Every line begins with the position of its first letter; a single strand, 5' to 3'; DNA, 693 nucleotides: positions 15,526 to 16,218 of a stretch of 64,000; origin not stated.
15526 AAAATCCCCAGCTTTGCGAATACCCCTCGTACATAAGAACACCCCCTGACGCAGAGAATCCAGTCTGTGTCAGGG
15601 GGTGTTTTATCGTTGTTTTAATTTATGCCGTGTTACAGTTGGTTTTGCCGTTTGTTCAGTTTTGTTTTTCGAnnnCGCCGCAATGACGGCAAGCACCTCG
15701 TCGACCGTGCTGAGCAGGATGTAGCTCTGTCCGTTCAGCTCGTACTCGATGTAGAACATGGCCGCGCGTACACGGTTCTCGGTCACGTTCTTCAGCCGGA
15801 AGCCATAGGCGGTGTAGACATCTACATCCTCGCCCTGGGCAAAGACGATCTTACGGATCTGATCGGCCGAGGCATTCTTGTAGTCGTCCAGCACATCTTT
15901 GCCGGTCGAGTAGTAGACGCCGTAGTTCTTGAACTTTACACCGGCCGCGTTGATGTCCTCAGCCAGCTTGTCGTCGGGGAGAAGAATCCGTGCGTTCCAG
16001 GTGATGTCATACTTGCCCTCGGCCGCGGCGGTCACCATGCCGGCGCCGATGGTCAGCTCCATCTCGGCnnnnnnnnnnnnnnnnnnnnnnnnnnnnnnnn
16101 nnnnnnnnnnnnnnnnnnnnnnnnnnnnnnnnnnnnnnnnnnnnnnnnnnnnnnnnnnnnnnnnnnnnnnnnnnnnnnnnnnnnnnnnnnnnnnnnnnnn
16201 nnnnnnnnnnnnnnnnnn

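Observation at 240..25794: Four giant secreted glycan-binding proteins end in the same ~125-aa C-terminal module, which matches no recognisable sorting signal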

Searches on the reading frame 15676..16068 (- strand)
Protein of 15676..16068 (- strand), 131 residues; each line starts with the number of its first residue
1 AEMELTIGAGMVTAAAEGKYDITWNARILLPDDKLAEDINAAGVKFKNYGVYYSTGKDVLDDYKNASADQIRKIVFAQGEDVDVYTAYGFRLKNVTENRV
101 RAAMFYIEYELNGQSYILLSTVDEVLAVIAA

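Call 12: find_homologous_proteins(query=window:15676-16068:-, max_evalue=0.001)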
Query seq(131 aa) (131 aa): 3 proteins with E <= 0.001 among 20 candidates.
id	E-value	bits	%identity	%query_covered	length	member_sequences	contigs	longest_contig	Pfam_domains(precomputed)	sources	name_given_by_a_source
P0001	1.1e-58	215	78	98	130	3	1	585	-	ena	-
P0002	2.4e-28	117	74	50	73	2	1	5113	-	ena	-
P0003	2.4e-7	49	53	45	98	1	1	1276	-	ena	-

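Call 22: find_related_loci(query=A2, collection=genome_contigs, flank=10000)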
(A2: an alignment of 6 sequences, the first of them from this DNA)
Query A2 (131 aa) in genome_contigs; peptide patterns used: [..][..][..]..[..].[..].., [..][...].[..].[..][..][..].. (x = any residue, [..] = any of these).
46 stretches matched a pattern; 7 encode a relative of the query (tblastn E <= 1e-3); 7 distinct loci.
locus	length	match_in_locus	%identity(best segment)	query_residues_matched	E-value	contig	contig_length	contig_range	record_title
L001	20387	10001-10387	82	3-131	8e-69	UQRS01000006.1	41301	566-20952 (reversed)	uncultured Ruminococcaceae bacterium isolate UMGS577 genome assembly, contig: NODE_100_length_41301_cov_5.859162, whole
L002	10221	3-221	84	49-121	6e-39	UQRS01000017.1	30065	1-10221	uncultured Ruminococcaceae bacterium isolate UMGS577 genome assembly, contig: NODE_214_length_30065_cov_6.718827, whole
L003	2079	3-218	83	59-130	4e-38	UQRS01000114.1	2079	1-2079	uncultured Ruminococcaceae bacterium isolate UMGS577 genome assembly, contig: NODE_16797_length_2079_cov_6.085968, whole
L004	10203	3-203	84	57-123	1e-35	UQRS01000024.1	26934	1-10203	uncultured Ruminococcaceae bacterium isolate UMGS577 genome assembly, contig: NODE_272_length_26934_cov_6.272890, whole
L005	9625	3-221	77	59-131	8e-35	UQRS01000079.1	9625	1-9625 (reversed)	uncultured Ruminococcaceae bacterium isolate UMGS577 genome assembly, contig: NODE_2059_length_9625_cov_6.502821, whole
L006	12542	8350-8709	53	2-120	6e-35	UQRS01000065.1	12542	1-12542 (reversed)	uncultured Ruminococcaceae bacterium isolate UMGS577 genome assembly, contig: NODE_1315_length_12542_cov_7.154561, whole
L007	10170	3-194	83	66-129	2e-33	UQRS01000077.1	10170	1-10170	uncultured Ruminococcaceae bacterium isolate UMGS577 genome assembly, contig: NODE_1897_length_10170_cov_7.153040, whole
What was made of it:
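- Tried and rejected: Close relatives were found in only one species representative, UMGS577 (call 22).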

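Call 23: predict_structure(alignment_id=A2)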
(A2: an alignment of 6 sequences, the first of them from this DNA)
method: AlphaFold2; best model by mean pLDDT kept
length: 131 residues; sequences in the alignment: 6
mean_pLDDT: 68.9   pTM: 0.60
mean pLDDT of the five models: 68.9, 67.2, 62.3, 61.8, 58.4
residues with pLDDT >= 90: 0; 70-90: 68; 50-70: 56; < 50: 7
segments of 3 or more residues with pLDDT < 50: 75-80
pLDDT, mean of each block of 10 residues (from residue 1): 68 77 74 62 74 68 70 49 63 74 78 79 62 49
secondary structure, 60 per line:
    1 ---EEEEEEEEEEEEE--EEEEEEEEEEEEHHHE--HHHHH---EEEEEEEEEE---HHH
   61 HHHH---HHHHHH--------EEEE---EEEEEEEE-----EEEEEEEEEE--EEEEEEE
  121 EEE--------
elements in order: E4-16 E19-30 H37-41 E45-54 H58-64 H68-73 E82-85 E89-96 E102-111 E114-123

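Call 27: search_protein_representatives(alignment_id=A2)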
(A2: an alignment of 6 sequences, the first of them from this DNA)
Query: 6 sequences, 132 profile positions. Proteins with E-value up to 0.001 (for the whole library): 88; up to 1e-10: 65; up to 1e-30: 32. The best 88 are listed.
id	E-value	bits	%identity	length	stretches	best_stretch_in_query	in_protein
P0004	3.4e-67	240.7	-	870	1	2-132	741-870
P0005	7.1e-67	239.6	-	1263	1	1-132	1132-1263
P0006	8.6e-67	239.4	-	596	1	1-132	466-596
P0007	5.2e-66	236.8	-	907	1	1-131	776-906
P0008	7.1e-66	236.4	-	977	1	1-131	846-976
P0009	1.2e-65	235.7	-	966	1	1-132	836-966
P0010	1.4e-65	235.5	-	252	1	1-131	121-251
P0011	1.5e-65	235.3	-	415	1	1-131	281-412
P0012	6.4e-65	233.3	-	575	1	1-132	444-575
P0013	8.3e-64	229.7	-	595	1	1-132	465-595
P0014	5.4e-61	220.6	-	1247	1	1-132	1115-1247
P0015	1.6e-60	219.1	-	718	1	3-132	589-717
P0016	2.5e-59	215.2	-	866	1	1-130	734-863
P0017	7.7e-56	203.9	-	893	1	1-130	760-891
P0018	3.5e-51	188.9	-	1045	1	2-132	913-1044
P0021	1.8e-46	173.6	-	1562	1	2-130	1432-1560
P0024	6.5e-41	155.6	-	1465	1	1-129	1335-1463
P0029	4.3e-33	130.3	-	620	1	4-122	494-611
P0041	4.3e-28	114.1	-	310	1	3-127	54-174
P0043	9.6e-27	109.8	-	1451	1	3-129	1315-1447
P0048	1.8e-23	99.2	-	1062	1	5-127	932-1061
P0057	1.9e-18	82.9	-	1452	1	13-126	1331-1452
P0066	3.1e-15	72.5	-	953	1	3-127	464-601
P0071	9.0e-07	45.2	-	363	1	5-115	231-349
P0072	1.3e-06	44.7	-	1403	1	10-124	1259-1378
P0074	2.2e-06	43.9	-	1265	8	11-59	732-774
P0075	1.8e-05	40.9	-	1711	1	7-126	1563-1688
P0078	5.4e-05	39.4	-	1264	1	20-127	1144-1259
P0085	2.8e-04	37.1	-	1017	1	12-116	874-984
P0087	6.7e-04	35.9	-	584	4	20-70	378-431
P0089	9.6e-04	35.4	-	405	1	43-115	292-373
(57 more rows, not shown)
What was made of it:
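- Exhaustive HMMER gives 88 hits among 1.84e9 representatives, about 80 of them genuine (call 27).
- Tried and rejected: The exhaustive search (call 27) was needed.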

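Call 35: find_homologous_proteins(query=A3, max_evalue=0.001)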
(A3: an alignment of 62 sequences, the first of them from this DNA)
Query A3 (62 sequences) (131 aa, profile of the alignment): 5 proteins with E <= 0.001 among 1084 candidates.
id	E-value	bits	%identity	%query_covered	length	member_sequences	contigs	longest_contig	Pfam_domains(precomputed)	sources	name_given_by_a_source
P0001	4.6e-46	174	78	98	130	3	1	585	-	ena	-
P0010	1.6e-45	172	78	98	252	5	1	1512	-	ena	-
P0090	1.8e-44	169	78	98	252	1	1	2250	-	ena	-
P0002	7.1e-21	92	74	50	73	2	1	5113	-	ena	-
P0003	1.5e-5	43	53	45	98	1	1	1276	-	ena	-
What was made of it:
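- Tried and rejected: Searches with the module alone and with a 62-sequence profile returned only 3-5 short fragments (calls 12, 35).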

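Call 36: list_cluster_members(proteins=[P0004, P0017, P0015, P0021, P0043, P0072, P0075, P0066, P0041, P0089])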
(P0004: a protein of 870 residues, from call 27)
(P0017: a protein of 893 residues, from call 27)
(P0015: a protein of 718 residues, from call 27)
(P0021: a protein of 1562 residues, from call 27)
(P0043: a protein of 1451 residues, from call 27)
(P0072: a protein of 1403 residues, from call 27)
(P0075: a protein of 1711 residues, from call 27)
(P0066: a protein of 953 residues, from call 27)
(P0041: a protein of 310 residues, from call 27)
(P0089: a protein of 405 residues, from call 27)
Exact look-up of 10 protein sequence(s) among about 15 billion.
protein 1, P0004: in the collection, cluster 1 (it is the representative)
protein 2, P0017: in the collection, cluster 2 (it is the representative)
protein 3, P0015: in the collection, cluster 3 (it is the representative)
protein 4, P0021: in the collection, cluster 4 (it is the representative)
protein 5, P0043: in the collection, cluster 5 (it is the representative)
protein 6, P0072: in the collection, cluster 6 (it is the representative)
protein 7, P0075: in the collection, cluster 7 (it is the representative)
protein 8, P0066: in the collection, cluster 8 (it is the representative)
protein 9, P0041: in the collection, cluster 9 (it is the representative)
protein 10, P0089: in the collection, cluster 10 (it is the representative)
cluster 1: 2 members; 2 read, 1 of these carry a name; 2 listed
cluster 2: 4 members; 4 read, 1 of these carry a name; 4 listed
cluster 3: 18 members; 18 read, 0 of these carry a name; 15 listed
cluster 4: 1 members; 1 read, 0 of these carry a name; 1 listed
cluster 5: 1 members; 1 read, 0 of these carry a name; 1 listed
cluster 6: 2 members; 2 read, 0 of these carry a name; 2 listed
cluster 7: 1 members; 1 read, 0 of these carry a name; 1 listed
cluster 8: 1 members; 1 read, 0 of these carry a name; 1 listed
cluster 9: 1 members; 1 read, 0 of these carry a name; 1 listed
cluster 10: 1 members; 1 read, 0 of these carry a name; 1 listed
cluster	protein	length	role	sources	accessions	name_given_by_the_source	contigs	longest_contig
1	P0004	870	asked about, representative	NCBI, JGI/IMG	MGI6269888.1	MAG: NPCBM/NEW2 domain-containing protein [Candidatus Howiella sp.] | regulation of enolase protein 1 (concanavalin A-like superfamily)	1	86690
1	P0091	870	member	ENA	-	-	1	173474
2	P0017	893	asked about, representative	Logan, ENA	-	-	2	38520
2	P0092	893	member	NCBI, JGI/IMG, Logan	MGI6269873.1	MAG: discoidin domain-containing protein [Candidatus Howiella sp.] | hypothetical protein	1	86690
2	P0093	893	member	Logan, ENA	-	-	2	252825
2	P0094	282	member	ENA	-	-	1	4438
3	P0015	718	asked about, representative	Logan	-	-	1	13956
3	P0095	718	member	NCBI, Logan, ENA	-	-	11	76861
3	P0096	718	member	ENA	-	-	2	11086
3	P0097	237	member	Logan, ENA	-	-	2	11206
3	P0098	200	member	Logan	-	-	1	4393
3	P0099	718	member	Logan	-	-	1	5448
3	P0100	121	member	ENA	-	-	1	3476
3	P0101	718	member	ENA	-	-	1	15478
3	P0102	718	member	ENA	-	-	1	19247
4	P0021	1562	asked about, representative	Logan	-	-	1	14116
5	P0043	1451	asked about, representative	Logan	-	-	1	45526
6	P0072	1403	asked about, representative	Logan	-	-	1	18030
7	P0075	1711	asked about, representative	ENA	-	-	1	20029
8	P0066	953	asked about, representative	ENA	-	-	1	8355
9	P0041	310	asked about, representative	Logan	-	-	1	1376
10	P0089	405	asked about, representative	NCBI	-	-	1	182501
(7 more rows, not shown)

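Call 38: search_protein_families(library=pfam, proteins=[window:15676-16068:-], max_evalue=10)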
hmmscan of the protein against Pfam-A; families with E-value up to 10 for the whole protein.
seq(131 aa): 0 families

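Call 43: predict_structure(alignment_id=A3)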
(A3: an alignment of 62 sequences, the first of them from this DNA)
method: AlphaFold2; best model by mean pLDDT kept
length: 131 residues; sequences in the alignment: 62
mean_pLDDT: 94.2   pTM: 0.87
mean pLDDT of the five models: 94.2, 93.9, 93.5, 92.1, 91.6
residues with pLDDT >= 90: 110; 70-90: 20; 50-70: 1; < 50: 0
segments of 3 or more residues with pLDDT < 50: none
pLDDT, mean of each block of 10 residues (from residue 1): 90 97 96 82 93 98 94 97 94 98 98 96 95 72
secondary structure, 60 per line:
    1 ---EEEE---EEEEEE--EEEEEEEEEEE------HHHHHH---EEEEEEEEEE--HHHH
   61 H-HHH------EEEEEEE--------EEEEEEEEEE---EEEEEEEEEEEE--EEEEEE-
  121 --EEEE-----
elements in order: E4-7 E11-16 E19-29 H36-41 E45-54 H57-61 E72-78 E87-96 E100-111 E114-119 E123-126
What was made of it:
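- On Dockerin type I: The model is all-beta (call 43).
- On Fibronectin type III superfamily (fold): AF2 gives pLDDT 94.2 with strands A, A', B, C, C', E, F, G (call 43).
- Closest known: CBM37 of Ruminococcus albus. Different: The Howiella module is about 30 residues longer, with helices in the B-C and C-C' loops (call 43).
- AF2 with 62 sequences gives pLDDT 94.2 and pTM 0.87 (call 43).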

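Call 46: search_protein_families(library=pfam, alignment_id=A4, max_evalue=0.00001)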
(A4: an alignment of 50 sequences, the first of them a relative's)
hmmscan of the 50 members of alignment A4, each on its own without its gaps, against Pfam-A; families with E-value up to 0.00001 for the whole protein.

A. member 1, P0005 (1263 aa): 1 family
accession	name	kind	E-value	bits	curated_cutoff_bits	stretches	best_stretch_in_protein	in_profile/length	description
PF00754.31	F5_F8_type_C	-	2.6e-06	28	28.2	0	215-327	13-121/127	F5/8 type C domain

B. families by the number of members that match (of 50 scanned): 36 families (the first 25 are shown)
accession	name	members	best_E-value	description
PF13385.13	Laminin_G_3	12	7.9e-49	Concanavalin A-like lectin/glucanases superfamily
PF17996.7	CE2_N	5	1.2e-18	Carbohydrate esterase 2 N-terminal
PF13472.12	Lipase_GDSL_2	4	8.3e-24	GDSL-like Lipase/Acylhydrolase family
PF00657.28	Lipase_GDSL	4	4.6e-16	GDSL-like Lipase/Acylhydrolase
PF08305.17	NPCBM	3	6.8e-65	NPCBM/NEW2 domain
PF00754.31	F5_F8_type_C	3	6.2e-30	F5/8 type C domain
PF07532.17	Big_4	3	1.1e-17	Bacterial Ig-like domain (group 4)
PF06439.18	3keto-disac_hyd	3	4.2e-15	3-keto-disaccharide hydrolase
PF17389.8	Bac_rhamnosid6H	2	1.5e-107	Bacterial alpha-L-rhamnosidase 6 hairpin glycosidase domain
PF03663.20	Glyco_hydro_76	2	1.9e-41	Glycosyl hydrolase family 76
PF22633.2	F5_F8_type_C_2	2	5.1e-19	NedA-like, galactose-binding domain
PF17390.7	Bac_rhamnosid_C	2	2.5e-18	Bacterial alpha-L-rhamnosidase C-terminal domain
PF03372.29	Exo_endo_phos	2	3.8e-10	Endonuclease/Exonuclease/phosphatase family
PF07554.19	FIVAR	2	7.3e-10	FIVAR domain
PF16990.11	CBM_35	2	2.5e-08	Carbohydrate binding module (family 35)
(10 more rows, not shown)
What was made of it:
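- It includes LamG, CE2/SGNH, NPCBM, CBM32, CBM35/6, GH78, GH76 and PL8 domains (call 46).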

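Call 53: fold_search(model_id=the predicted structure, library=pdb)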
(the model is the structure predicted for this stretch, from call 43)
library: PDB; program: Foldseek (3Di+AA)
matches with E <= 10: 1489; with E <= 0.001: 0
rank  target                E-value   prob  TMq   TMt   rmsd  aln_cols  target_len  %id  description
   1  6hn5_E                2.9e-03  1.00  0.49  0.14   7.4       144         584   10  Leucine-zippered human insulin receptor ectodomain with single bound insulin - "upper" membrane-distal part (released 2018-11-21)
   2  2ic2_B                4.6e-03  1.00  0.39  0.43   6.1       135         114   11  Crystal Structure of the First FNIII Domain of Ihog (released 2006-10-24)
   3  2f1e_MODEL_1_A        6.2e-03  1.00  0.53  0.58   4.6       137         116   12  Solution structure of ApaG protein (released 2006-10-24)
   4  1egj_A                6.2e-03  1.00  0.42  0.50   5.6       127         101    8  DOMAIN 4 OF THE BETA COMMON CHAIN IN COMPLEX WITH AN ANTIBODY (released 2001-02-15)
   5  7u6e_F                7.3e-03  1.00  0.46  0.23   6.4       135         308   11  Head region of insulin receptor ectodomain (A-isoform) bound to the non-insulin agonist IM462 (released 2022-10-05)
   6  7s0q_A                9.0e-03  1.00  0.52  0.15   5.2       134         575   14  Head region of a complex of IGF-I with the ectodomain of a hybrid insulin receptor / type 1 insulin-like growth factor (released 2022-07-06)
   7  7cg5                  9.0e-03  0.99  0.38  0.46   6.3       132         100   11  Structure of the sensor domain (long construct) of the anti-sigma factor RsgI4 in Pseudobacteroides cellulosolvens (released 2021-06-30)
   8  4wtx                  9.5e-03  0.98  0.34  0.41   6.6       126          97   10  Crystal structure of the fourth FnIII domain of integrin beta4 (released 2015-02-11)
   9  1tza_A                1.1e-02  1.00  0.44  0.44   6.6       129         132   11  X-ray structure of Northeast Structural Genomics Consortium target SoR45 (released 2004-07-27)
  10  4wtw_A                1.2e-02  0.99  0.36  0.44   6.3       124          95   10  Crystal structure of the third FnIII domain of integrin beta4 (released 2015-02-11)
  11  4y5x_F                1.2e-02  0.98  0.36  0.26   6.8       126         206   14  Diabody 305 complex with EpoR (released 2015-03-18)
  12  1tza_B                1.3e-02  1.00  0.46  0.47   6.1       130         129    9  X-ray structure of Northeast Structural Genomics Consortium target SoR45 (released 2004-07-27)
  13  7u6d_B                1.3e-02  1.00  0.47  0.24   7.5       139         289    9  Head region of insulin receptor ectodomain (A-isoform) bound to the non-insulin agonist IM459 (released 2022-10-05)
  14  4i3g_B                1.4e-02  0.80  0.27  0.06  11.2       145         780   14  Crystal Structure of DesR, a beta-glucosidase from Streptomyces venezuelae in complex with D-glucose. (released 2013-02-20)
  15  8x06_B                1.5e-02  1.00  0.48  0.27   5.8       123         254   10  Cryo-EM structure of the IR/IGF-I complex, conformation 1 (released 2024-11-06)
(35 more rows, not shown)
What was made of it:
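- Foldseek against PDB gives nothing below E 1e-3 (call 53).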

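Call 56: search_dna_similar(query=window:15676-16068:-, collection=plasmids, mode=protein, max_evalue=10, max_rows=15)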
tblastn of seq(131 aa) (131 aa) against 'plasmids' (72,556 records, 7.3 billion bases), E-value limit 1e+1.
Records with a match: 2; places in all: 2; records where one place covers at least 80% of the query: 0.
Best place of each record, by identity: <60% 2.
By first word of the organism name: Caballeronia 2.
By predicted mobility (MOB-suite, as given by PLSDB): mobilizable 2.
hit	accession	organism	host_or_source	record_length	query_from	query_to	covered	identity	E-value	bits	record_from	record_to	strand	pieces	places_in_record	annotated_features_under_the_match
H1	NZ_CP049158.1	Caballeronia sp. SBC1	whole organism,soil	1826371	56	112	44%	31.6%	6e+0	34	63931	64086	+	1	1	none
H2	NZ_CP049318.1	Caballeronia sp. SBC2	whole organism,soil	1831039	56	112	44%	31.6%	6e+0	34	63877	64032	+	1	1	none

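Call 67: find_related_loci(query=A5, collection=metagenome_contigs, flank=10000)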
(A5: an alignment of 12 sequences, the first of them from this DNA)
Query A5 (131 aa) in metagenome_contigs; peptide patterns used: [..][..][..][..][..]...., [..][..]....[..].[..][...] (x = any residue, [..] = any of these).
218 stretches matched a pattern; 7 encode a relative of the query (tblastn E <= 1e-3); 7 distinct loci.
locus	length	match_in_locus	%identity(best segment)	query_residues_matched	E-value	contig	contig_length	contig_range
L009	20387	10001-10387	82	3-131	1e-68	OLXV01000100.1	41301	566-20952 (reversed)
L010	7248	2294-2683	81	2-130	6e-69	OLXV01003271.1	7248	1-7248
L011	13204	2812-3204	79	2-131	1e-65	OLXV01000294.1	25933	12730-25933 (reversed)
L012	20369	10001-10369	81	2-123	3e-65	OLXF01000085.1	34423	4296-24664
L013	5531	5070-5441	81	2-123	3e-64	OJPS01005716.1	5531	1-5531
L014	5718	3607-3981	70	2-124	8e-59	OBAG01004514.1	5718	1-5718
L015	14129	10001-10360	53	2-120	7e-35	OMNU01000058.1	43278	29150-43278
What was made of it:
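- Tried and rejected: With a narrower alignment the scan returned only 7 loci (call 67).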

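Call 75: list_cluster_members(proteins=[P0009, P0016, P0018, P0024, P0029, P0048, P0057, P0071, P0078, P0085])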
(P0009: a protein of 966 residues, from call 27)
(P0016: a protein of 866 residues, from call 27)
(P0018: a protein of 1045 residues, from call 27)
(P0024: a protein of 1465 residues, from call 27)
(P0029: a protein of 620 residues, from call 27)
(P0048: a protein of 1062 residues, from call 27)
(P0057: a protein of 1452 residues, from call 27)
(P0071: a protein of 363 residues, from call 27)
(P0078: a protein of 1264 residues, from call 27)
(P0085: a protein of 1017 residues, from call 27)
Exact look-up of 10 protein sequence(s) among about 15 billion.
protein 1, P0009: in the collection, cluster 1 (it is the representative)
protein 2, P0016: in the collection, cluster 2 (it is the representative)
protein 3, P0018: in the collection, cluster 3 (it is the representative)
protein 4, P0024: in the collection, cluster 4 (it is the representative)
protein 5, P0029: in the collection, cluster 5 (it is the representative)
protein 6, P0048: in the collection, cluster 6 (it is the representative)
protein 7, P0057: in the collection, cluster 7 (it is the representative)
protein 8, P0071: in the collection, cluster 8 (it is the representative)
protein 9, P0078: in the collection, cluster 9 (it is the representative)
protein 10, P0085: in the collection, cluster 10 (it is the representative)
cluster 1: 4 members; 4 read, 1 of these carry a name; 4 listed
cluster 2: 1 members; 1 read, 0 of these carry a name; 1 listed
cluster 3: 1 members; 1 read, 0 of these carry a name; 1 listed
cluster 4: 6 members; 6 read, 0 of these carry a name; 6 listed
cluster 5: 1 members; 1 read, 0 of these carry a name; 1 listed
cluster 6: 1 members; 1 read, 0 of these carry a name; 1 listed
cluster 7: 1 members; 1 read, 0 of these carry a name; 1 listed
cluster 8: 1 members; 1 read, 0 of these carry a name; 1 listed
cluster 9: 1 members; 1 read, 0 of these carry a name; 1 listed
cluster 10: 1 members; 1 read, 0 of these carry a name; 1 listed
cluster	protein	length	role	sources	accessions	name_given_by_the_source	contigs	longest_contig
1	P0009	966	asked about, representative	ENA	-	-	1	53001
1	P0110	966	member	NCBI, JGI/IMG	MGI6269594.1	MAG: NPCBM/NEW2 domain-containing protein [Candidatus Howiella sp.] | hypothetical protein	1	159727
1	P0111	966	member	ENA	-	-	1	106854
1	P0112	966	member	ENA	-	-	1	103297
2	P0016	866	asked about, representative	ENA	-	-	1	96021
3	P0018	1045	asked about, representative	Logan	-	-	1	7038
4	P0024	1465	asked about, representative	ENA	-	-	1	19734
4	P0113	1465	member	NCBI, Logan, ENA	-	-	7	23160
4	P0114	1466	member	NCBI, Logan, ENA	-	-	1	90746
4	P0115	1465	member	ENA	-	-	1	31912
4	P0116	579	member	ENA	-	-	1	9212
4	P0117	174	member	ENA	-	-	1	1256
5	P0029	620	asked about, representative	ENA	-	-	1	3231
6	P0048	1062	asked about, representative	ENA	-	-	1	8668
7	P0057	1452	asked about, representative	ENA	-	-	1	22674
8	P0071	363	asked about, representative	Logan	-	-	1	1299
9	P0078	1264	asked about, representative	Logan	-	-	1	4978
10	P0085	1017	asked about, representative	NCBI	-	-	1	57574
